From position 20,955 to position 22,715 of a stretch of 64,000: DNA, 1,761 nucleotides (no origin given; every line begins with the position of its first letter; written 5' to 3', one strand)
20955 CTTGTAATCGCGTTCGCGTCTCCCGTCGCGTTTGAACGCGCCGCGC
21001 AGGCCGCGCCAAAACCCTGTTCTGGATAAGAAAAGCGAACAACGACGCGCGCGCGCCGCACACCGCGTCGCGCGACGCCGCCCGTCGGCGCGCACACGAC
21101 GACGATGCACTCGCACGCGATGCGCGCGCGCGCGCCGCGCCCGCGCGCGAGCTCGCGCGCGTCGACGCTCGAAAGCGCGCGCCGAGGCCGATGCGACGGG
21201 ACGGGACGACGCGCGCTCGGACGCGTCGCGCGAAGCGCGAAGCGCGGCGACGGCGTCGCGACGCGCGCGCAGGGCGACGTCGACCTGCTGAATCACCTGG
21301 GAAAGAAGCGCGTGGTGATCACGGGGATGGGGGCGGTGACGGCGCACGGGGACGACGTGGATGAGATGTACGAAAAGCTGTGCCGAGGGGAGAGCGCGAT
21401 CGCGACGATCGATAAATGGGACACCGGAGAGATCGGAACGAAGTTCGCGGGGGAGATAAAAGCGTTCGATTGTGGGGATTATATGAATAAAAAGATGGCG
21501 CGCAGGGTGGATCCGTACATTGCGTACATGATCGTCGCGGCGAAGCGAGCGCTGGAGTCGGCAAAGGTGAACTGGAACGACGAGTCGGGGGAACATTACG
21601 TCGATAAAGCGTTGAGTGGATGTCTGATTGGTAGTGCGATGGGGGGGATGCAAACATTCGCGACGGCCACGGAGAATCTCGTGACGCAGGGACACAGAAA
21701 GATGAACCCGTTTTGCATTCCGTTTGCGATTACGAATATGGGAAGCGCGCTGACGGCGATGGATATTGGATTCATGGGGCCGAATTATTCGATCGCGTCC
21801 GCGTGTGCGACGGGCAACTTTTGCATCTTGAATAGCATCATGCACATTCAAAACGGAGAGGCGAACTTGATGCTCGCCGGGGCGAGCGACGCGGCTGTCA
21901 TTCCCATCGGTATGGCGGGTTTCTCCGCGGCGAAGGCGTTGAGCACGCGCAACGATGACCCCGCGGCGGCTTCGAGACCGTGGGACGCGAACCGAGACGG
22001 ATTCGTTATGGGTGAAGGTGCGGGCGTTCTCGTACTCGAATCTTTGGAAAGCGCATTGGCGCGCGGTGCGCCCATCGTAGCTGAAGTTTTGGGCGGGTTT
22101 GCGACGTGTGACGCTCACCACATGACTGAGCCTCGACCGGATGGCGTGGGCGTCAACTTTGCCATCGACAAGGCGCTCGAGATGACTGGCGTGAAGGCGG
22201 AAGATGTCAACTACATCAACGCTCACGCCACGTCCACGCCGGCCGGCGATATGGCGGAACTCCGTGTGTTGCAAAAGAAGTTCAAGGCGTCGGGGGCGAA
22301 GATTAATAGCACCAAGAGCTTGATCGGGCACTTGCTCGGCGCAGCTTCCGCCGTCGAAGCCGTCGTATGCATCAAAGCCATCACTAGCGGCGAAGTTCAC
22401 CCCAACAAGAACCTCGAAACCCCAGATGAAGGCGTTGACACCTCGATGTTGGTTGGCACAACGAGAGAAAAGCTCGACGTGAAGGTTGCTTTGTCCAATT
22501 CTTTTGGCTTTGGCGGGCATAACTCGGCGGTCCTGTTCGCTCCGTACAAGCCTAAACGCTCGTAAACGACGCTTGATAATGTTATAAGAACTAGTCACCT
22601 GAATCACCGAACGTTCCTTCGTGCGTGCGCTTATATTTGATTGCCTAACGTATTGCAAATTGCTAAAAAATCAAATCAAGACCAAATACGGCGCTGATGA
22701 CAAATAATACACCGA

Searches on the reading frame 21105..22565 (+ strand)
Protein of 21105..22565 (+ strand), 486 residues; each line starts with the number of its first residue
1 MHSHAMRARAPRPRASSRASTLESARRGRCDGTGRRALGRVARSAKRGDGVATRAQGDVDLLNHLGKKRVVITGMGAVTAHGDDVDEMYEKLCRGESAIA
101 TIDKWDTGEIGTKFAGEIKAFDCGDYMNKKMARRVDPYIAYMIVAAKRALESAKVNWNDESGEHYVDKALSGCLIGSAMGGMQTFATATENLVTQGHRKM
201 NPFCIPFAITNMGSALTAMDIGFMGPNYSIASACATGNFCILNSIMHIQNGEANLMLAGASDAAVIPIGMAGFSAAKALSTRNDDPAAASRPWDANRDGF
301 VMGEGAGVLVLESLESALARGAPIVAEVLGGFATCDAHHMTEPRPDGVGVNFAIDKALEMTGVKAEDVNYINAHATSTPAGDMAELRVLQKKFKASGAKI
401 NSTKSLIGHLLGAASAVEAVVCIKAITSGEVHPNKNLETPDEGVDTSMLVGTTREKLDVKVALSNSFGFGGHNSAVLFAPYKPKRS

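Call 92: find_encoding_contigs(protein=window:21105-22565:+, flank=2000, max_places=6)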
Protein window:21105-22565:+ (486 aa): 24 contigs read that carry it; 6 places shown.
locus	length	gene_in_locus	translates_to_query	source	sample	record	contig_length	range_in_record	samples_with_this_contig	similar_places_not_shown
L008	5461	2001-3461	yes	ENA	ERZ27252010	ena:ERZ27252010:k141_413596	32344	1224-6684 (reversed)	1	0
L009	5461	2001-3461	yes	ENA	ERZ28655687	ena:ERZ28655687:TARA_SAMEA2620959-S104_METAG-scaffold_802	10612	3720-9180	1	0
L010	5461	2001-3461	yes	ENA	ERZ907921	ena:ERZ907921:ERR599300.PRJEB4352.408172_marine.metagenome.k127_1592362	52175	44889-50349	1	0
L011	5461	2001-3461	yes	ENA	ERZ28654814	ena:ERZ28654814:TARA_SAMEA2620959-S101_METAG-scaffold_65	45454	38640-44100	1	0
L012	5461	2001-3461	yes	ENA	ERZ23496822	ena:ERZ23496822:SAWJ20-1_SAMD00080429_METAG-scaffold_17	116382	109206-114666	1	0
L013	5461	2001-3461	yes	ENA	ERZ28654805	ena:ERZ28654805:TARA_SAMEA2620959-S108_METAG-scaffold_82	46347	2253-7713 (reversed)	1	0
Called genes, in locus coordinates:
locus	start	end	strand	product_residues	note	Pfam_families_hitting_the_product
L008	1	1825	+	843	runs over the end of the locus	PF00565:SNase, PF00567:TUDOR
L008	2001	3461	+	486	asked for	PF00109:ketoacyl-synt, PF02801:Ketoacyl-synt_C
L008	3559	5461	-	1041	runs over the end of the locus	?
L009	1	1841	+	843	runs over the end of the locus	PF00565:SNase, PF00567:TUDOR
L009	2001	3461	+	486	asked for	PF00109:ketoacyl-synt, PF02801:Ketoacyl-synt_C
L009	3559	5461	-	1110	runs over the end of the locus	?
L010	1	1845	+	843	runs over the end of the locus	PF00565:SNase, PF00567:TUDOR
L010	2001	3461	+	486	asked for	PF00109:ketoacyl-synt, PF02801:Ketoacyl-synt_C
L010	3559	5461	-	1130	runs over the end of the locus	-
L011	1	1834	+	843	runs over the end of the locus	PF00565:SNase, PF00567:TUDOR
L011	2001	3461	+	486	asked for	PF00109:ketoacyl-synt, PF02801:Ketoacyl-synt_C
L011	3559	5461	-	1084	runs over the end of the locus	?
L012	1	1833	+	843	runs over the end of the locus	PF00565:SNase, PF00567:TUDOR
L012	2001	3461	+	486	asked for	PF00109:ketoacyl-synt, PF02801:Ketoacyl-synt_C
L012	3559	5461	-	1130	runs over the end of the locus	-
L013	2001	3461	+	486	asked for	PF00109:ketoacyl-synt, PF02801:Ketoacyl-synt_C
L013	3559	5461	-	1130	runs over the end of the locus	-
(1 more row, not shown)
